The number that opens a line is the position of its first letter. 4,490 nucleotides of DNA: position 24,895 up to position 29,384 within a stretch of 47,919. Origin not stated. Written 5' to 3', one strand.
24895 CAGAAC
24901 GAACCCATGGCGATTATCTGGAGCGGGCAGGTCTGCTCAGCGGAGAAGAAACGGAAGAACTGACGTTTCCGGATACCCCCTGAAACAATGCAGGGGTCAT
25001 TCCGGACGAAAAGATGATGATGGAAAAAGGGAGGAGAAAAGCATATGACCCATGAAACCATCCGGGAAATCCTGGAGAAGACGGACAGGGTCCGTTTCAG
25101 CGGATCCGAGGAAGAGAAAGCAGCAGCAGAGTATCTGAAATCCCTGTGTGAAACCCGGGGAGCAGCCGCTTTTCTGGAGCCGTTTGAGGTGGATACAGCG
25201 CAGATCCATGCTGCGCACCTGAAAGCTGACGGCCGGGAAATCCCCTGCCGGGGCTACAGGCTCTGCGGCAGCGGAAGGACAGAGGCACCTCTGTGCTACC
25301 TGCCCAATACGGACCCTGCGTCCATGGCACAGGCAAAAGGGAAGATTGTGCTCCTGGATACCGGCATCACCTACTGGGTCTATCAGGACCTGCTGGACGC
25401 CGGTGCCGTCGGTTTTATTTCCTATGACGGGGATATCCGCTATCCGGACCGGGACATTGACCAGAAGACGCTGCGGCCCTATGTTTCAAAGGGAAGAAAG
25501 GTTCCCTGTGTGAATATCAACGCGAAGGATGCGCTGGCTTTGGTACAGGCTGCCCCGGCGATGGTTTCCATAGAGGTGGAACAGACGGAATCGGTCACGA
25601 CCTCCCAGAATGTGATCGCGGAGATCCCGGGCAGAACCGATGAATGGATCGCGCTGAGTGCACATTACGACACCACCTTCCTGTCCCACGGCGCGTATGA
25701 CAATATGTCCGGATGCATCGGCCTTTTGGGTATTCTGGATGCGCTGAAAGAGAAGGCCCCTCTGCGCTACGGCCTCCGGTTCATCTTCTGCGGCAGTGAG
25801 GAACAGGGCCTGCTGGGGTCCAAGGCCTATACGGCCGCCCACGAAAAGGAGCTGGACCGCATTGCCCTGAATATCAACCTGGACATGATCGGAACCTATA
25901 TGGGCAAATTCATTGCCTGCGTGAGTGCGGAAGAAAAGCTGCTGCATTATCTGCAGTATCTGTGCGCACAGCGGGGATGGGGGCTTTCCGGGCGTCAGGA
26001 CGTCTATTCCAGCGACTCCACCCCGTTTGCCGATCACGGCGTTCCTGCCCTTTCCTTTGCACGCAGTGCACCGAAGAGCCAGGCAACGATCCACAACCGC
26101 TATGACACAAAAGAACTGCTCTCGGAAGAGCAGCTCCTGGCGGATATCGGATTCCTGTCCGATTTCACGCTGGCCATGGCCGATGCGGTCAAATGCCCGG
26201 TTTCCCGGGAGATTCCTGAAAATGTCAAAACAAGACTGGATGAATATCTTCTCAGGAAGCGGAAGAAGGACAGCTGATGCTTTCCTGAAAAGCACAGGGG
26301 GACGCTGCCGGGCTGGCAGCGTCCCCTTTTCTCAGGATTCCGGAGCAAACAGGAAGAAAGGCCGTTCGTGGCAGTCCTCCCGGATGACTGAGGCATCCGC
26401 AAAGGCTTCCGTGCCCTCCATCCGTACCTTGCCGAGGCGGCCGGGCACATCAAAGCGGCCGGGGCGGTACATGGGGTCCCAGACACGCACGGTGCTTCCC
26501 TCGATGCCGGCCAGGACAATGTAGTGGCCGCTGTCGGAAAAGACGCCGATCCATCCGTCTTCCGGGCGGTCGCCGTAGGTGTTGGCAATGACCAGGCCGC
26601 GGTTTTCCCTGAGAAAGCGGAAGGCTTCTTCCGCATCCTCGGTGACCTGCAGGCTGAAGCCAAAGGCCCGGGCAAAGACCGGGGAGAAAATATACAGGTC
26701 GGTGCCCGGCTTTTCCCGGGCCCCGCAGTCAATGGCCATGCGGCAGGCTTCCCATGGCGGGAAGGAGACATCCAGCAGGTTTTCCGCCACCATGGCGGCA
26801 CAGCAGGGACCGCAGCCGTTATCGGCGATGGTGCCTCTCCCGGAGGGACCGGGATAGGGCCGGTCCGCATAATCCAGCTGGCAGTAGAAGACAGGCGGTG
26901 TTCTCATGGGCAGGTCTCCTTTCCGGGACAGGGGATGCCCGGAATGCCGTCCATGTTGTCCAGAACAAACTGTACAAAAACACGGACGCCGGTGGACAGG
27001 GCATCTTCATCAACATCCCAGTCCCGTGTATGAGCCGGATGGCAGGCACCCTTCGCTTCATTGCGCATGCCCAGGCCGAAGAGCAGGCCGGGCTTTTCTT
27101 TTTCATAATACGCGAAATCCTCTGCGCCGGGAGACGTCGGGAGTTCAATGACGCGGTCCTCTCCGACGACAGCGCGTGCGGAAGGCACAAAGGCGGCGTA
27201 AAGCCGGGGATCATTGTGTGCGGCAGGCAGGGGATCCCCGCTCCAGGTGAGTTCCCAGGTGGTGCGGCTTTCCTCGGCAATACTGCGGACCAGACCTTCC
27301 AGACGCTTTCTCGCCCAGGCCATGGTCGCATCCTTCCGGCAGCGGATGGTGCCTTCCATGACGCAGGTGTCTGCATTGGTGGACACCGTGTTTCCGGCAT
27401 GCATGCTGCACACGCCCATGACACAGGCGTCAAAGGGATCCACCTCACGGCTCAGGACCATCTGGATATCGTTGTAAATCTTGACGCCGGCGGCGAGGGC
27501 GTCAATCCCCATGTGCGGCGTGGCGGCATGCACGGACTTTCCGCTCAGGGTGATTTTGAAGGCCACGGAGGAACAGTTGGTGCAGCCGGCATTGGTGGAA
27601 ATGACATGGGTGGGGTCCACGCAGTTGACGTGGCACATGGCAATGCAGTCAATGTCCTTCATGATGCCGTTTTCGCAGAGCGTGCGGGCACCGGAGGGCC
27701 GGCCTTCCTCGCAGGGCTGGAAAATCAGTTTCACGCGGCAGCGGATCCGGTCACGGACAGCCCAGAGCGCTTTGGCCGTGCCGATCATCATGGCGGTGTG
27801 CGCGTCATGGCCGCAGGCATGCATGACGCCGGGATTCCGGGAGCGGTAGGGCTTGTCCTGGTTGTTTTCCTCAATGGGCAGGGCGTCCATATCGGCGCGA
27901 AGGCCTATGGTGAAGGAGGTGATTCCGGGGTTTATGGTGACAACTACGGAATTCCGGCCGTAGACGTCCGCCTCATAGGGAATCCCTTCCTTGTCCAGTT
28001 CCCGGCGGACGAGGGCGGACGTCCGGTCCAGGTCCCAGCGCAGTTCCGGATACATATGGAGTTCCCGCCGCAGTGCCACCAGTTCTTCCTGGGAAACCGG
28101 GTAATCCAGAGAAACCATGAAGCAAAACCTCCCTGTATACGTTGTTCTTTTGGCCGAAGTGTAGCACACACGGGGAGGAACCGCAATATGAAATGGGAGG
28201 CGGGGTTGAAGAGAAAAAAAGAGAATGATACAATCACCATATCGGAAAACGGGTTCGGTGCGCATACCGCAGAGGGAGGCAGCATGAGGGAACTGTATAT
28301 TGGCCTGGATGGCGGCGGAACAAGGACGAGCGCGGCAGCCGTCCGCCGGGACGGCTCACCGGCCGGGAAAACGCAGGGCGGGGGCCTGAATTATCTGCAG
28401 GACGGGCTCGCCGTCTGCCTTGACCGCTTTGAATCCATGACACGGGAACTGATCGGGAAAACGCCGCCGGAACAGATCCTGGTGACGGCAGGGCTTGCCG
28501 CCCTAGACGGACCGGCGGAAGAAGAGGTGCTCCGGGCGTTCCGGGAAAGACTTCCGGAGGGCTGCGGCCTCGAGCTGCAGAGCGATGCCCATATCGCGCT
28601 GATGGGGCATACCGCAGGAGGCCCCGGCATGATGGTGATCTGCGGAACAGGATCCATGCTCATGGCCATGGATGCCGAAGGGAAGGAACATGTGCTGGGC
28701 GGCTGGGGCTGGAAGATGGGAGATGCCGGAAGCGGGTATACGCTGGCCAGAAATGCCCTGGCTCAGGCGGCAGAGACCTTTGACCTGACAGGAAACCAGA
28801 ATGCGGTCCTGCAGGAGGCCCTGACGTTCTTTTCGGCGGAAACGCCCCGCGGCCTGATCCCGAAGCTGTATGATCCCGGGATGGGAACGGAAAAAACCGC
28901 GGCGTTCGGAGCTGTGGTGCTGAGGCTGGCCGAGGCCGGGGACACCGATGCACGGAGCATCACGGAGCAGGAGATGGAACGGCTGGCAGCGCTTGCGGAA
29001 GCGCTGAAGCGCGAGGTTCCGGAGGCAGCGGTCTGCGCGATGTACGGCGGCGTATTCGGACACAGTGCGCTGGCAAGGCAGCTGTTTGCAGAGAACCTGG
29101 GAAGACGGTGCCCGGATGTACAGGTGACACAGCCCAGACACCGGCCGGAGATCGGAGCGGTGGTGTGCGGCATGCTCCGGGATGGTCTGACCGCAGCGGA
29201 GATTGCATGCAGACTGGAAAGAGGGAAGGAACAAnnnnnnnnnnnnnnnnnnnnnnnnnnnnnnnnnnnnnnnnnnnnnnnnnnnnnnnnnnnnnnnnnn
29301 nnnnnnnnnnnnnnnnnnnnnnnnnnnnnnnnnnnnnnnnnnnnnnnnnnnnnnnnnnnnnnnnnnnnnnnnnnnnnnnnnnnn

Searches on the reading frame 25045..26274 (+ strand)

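Call 17: search_protein_families(library=pfam, proteins=[window:25045-26274:+], max_evalue=0.0001)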
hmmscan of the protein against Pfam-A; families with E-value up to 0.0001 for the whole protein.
window:25045-26274:+ (410 aa): 2 families
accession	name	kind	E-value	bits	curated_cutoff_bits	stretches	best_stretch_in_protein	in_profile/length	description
PF04389.22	Peptidase_M28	-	1.5e-34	119.8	21.3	1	189-362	1-180/193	Peptidase family M28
PF16254.10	DUF4910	-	3.2e-05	23.3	26.6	1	194-365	63-231/247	Domain of unknown function (DUF4910)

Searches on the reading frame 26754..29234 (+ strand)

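Call 51: search_protein_families(library=pfam, proteins=[window:26754-29234:+], max_evalue=0.00001)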
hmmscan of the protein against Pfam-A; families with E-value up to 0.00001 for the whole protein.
window:26754-29234:+ (827 aa): 1 family
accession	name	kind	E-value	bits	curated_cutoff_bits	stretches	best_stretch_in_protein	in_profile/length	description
PF01869.26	BcrAD_BadFG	-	3.8e-26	92.6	31.5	1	516-805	1-270/271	BadF/BadG/BcrA/BcrD ATPase family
